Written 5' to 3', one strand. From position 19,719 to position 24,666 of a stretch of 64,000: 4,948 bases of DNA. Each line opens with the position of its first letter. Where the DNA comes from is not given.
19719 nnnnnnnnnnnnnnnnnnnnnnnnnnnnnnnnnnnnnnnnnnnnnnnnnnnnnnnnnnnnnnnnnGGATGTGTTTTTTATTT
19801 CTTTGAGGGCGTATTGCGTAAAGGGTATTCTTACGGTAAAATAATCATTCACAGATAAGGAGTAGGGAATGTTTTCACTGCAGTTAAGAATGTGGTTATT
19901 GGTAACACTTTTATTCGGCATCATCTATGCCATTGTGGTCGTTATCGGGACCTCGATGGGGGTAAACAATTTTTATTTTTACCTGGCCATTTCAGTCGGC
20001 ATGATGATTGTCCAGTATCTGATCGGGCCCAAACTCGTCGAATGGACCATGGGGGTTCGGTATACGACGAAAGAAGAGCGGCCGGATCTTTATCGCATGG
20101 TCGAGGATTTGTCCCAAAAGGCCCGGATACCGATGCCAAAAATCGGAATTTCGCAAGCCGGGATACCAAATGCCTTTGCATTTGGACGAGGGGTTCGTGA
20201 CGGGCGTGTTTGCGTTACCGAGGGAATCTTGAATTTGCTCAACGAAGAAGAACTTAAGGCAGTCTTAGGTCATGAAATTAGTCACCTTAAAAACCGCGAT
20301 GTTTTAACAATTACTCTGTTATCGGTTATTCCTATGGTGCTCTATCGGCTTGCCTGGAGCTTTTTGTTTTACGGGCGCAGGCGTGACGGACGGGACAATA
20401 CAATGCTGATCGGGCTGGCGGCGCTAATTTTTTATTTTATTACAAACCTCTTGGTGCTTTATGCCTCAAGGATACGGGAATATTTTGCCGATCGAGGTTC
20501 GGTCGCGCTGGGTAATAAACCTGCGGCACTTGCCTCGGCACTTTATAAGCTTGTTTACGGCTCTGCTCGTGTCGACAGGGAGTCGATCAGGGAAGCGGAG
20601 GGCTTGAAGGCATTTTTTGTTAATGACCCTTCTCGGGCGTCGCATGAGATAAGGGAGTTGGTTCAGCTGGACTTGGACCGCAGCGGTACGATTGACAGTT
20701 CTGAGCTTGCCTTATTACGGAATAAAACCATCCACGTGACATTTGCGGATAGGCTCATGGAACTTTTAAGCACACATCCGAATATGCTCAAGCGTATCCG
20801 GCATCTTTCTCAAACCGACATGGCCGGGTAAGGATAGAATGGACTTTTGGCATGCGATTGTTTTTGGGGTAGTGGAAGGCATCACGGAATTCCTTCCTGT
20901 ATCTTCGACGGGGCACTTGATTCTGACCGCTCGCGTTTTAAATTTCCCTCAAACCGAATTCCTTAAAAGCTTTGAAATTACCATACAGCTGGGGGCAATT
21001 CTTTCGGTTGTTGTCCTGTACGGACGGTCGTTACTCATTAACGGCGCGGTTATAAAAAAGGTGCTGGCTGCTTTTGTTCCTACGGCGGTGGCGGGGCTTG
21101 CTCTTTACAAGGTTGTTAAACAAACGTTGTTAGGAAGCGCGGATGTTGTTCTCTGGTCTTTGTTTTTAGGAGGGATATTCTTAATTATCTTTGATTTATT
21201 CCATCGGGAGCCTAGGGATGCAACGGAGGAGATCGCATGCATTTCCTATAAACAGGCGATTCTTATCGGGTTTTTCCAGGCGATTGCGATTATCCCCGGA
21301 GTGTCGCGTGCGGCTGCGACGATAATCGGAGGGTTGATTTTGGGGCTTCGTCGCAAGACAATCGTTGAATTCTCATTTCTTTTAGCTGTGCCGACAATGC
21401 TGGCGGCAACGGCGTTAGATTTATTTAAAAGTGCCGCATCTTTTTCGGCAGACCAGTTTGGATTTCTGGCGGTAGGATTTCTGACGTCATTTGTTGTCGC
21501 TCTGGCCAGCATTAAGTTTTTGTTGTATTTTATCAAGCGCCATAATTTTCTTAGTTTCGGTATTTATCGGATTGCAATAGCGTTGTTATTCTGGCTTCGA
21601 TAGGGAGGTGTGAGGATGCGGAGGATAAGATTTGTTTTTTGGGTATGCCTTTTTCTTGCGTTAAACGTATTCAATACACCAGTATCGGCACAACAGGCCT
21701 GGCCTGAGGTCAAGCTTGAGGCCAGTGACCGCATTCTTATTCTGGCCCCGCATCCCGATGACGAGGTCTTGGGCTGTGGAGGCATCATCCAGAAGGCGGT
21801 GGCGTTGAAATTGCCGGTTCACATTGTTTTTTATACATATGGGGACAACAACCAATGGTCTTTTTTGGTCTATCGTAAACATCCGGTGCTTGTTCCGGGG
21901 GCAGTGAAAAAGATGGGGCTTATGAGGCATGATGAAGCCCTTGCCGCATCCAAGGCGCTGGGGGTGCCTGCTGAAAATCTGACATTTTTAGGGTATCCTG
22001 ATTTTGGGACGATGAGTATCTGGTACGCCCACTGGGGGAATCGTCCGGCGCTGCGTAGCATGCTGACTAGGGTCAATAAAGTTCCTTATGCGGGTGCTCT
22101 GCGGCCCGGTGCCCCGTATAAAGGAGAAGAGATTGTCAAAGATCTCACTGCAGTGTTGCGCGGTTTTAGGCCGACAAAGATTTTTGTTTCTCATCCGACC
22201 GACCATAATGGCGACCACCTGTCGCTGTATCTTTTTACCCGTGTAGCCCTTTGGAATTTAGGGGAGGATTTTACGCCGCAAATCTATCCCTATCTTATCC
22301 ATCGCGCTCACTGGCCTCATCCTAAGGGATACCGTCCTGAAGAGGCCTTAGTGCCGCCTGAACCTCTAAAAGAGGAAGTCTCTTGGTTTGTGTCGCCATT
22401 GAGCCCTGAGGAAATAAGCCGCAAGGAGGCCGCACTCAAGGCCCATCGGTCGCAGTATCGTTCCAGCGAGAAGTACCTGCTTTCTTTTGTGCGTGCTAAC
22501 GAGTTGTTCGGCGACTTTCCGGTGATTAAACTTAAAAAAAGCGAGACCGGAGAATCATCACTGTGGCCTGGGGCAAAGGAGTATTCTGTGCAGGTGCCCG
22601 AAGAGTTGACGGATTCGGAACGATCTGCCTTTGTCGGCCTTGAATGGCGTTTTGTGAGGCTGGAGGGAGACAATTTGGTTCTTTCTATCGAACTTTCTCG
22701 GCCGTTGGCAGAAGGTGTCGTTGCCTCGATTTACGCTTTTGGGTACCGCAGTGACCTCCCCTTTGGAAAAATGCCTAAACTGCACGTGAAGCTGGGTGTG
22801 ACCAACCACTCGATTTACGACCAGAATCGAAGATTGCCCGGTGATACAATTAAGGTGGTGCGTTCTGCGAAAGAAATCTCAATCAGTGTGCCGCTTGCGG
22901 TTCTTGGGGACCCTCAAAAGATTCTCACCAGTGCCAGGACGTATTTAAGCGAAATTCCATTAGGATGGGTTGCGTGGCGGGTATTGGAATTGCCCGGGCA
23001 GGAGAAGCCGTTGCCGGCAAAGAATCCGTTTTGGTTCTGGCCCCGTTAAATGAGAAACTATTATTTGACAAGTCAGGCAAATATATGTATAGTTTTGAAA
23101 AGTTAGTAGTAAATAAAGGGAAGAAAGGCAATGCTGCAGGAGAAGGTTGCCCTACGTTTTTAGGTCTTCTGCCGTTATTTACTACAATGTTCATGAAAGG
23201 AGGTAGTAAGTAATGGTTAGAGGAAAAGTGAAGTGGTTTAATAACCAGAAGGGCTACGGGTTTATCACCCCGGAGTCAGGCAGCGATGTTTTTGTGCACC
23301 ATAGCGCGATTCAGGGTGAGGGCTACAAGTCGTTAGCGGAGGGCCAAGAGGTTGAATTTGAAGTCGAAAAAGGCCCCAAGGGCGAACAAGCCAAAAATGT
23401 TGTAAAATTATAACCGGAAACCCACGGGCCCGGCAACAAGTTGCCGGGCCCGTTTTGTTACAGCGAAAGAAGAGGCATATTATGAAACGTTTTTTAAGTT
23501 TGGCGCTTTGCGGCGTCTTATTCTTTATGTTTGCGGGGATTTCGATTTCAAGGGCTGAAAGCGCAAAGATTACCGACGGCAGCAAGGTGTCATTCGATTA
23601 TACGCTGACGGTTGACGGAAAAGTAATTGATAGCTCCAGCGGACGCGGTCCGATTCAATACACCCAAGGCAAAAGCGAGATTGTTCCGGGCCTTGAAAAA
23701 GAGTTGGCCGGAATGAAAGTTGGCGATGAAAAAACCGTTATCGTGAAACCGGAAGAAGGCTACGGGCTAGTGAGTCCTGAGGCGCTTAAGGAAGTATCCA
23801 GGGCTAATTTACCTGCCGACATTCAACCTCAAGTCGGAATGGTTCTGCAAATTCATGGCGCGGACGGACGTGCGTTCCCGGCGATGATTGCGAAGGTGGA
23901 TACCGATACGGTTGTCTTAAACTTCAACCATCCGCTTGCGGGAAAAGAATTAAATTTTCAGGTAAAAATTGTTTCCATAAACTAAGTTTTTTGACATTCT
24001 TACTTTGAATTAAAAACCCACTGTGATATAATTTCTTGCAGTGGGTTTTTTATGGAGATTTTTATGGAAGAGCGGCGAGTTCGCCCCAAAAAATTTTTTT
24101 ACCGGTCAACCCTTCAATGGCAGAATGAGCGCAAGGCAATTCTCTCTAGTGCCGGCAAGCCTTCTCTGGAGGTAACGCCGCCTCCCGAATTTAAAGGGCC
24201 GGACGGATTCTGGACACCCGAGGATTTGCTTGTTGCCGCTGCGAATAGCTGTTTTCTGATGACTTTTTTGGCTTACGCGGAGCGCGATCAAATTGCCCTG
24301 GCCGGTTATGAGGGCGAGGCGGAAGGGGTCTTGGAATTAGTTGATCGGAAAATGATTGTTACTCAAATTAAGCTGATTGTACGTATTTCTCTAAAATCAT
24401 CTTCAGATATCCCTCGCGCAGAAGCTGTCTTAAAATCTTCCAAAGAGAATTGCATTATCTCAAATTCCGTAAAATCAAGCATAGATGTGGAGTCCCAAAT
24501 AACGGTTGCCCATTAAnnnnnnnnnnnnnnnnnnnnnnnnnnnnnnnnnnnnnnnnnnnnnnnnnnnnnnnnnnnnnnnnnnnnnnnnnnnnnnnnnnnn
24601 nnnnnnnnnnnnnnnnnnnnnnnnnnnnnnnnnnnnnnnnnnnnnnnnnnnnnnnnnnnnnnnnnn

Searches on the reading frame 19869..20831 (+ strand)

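Call 9: search_protein_families(library=pfam, proteins=[window:19869-20831:+])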
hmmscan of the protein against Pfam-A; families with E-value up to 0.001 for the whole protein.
window:19869-20831:+ (320 aa): 3 families
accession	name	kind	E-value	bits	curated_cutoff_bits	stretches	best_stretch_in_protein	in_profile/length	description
PF01435.24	Peptidase_M48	-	5.4e-39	134.4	20.3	1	70-316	3-185/186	Peptidase family M48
PF05569.17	Peptidase_M56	-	9.2e-05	22.2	31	1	40-157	105-221/296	BlaR1 peptidase M56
PF13202.12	EF-hand_5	-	0.001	18.9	25.9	0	265-281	6-22/25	EF hand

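Call 10: search_protein_families(library=ncbifam, proteins=[window:19869-20831:+])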
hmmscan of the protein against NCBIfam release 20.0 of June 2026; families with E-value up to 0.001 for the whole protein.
window:19869-20831:+ (320 aa): 9 families
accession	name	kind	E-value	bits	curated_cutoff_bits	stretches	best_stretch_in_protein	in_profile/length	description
NF002669.0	PRK02391.1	equivalog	2.4e-67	227.2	341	1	3-264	10-274/298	zinc metalloprotease HtpX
NF002839.0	PRK03072.1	equivalog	1.1e-59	202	412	1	12-263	12-266/291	zinc metalloprotease HtpX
NF002826.0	PRK03001.1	equivalog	5.3e-47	160.3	369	1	9-252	4-250/285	zinc metalloprotease HtpX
NF002322.0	PRK01265.1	equivalog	1.2e-46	159.7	275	1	11-315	19-320/325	zinc metalloprotease HtpX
NF003425.0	PRK04897.1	equivalog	9.4e-44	149.8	355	1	11-264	20-281/298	zinc metalloprotease HtpX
NF002363.0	PRK01345.1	equivalog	5.1e-42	144.1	422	1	7-254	5-252/318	zinc metalloprotease HtpX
NF002775.0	PRK02870.1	equivalog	3.4e-33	115.3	285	1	12-238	62-292/338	zinc metalloprotease HtpX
NF003965.0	PRK05457.1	equivalog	4.5e-32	111.6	245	1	8-253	10-259/285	protease HtpX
NF052399.1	M48_lipo_LoiP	exception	0.00018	21.1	365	1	101-140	98-133/247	metalloprotease LoiP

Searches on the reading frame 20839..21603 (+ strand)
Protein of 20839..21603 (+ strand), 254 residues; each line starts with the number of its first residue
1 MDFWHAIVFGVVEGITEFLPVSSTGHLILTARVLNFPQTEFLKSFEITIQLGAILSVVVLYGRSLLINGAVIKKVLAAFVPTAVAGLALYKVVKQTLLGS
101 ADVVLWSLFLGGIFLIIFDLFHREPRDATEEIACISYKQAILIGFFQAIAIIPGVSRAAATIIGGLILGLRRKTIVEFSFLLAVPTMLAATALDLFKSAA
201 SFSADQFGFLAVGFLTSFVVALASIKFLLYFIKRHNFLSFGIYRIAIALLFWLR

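Call 9: search_protein_families(library=pfam, proteins=[window:20839-21603:+])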
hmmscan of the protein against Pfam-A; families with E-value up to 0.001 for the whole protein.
window:20839-21603:+ (254 aa): 1 family
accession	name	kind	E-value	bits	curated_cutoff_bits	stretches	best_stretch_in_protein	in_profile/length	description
PF02673.24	BacA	-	1.6e-68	231.6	33.4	1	6-249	1-256/257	Bacitracin resistance protein BacA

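Call 10: search_protein_families(library=ncbifam, proteins=[window:20839-21603:+])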
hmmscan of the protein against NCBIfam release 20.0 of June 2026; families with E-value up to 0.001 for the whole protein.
window:20839-21603:+ (254 aa): 12 families
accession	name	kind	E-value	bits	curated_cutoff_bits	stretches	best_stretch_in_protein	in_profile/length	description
NF001390.0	PRK00281.1-4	equivalog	5.6e-75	252.3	260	1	2-251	5-262/272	undecaprenyl-diphosphate phosphatase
NF001389.0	PRK00281.1-2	equivalog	2.7e-69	233.6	262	1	3-250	6-259/272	undecaprenyl-diphosphate phosphatase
TIGR00753.1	undec_PP_bacA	equivalog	2e-68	230.9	217.5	1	6-248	1-255/255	undecaprenyl-diphosphatase UppP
NF001388.0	PRK00281.1-1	equivalog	5.4e-66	222.9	362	1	2-253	6-270/273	undecaprenyl-diphosphate phosphatase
NF001391.0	PRK00281.1-5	equivalog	5.3e-62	209.7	293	1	1-250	4-268/279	undecaprenyl-diphosphate phosphatase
NF001393.0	PRK00281.2-4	equivalog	5.4e-47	160.5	284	1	1-250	1-259/266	undecaprenyl-diphosphate phosphatase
NF001392.0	PRK00281.2-1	equivalog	1.6e-44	152.5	308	2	74-250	93-267/280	undecaprenyl-diphosphate phosphatase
NF001394.0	PRK00281.2-5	equivalog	3.2e-38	131.8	311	1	2-251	7-271/281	undecaprenyl-diphosphate phosphatase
NF001397.0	PRK00281.3-4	equivalog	6.5e-37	127.6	363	1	2-248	2-271/281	undecaprenyl-diphosphate phosphatase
NF001395.0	PRK00281.3-1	equivalog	2.8e-24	86.1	394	2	127-246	175-294/306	undecaprenyl-diphosphate phosphatase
NF001396.0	PRK00281.3-3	equivalog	6.3e-21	75.4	382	1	5-251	6-260/264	undecaprenyl-diphosphate phosphatase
NF001398.0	PRK00281.3-5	equivalog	7.7e-18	65.3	354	1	4-247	5-265/278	undecaprenyl-diphosphate phosphatase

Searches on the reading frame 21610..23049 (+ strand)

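Call 57: search_protein_families(library=pfam, proteins=[window:21610-23049:+], max_evalue=0.00001)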
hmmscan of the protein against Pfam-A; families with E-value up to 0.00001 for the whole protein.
window:21610-23049:+ (479 aa): 1 family
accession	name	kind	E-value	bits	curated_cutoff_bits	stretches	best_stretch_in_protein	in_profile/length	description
PF02585.22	PIG-L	-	4.3e-22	79.4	28.2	1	43-213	1-128/129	GlcNAc-PI de-N-acetylase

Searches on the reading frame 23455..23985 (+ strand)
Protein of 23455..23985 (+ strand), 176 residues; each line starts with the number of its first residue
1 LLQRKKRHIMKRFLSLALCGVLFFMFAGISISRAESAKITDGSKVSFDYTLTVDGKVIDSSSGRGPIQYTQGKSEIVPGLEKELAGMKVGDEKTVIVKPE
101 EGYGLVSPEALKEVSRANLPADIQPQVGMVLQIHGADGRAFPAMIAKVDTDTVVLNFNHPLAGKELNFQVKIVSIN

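Call 57: search_protein_families(library=pfam, proteins=[window:23455-23985:+], max_evalue=0.00001)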
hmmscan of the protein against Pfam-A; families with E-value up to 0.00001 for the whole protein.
window:23455-23985:+ (176 aa): 1 family
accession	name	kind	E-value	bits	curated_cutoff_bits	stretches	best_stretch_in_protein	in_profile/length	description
PF00254.34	FKBP_C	-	2.9e-16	60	21.1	1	37-105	3-73/94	FKBP-type peptidyl-prolyl cis-trans isomerase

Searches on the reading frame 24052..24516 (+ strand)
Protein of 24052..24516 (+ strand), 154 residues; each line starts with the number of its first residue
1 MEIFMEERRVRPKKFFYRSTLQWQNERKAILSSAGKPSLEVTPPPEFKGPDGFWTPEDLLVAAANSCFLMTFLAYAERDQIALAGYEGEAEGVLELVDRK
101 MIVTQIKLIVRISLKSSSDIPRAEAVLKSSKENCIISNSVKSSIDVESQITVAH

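Call 58: search_protein_families(library=pfam, proteins=[window:24052-24516:+], max_evalue=0.00001)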
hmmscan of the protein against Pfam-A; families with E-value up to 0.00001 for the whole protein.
window:24052-24516:+ (154 aa): 1 family
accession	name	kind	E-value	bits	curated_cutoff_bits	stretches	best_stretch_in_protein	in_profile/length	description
PF02566.24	OsmC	-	5.1e-17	62.6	27.5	1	49-147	1-98/100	OsmC-like protein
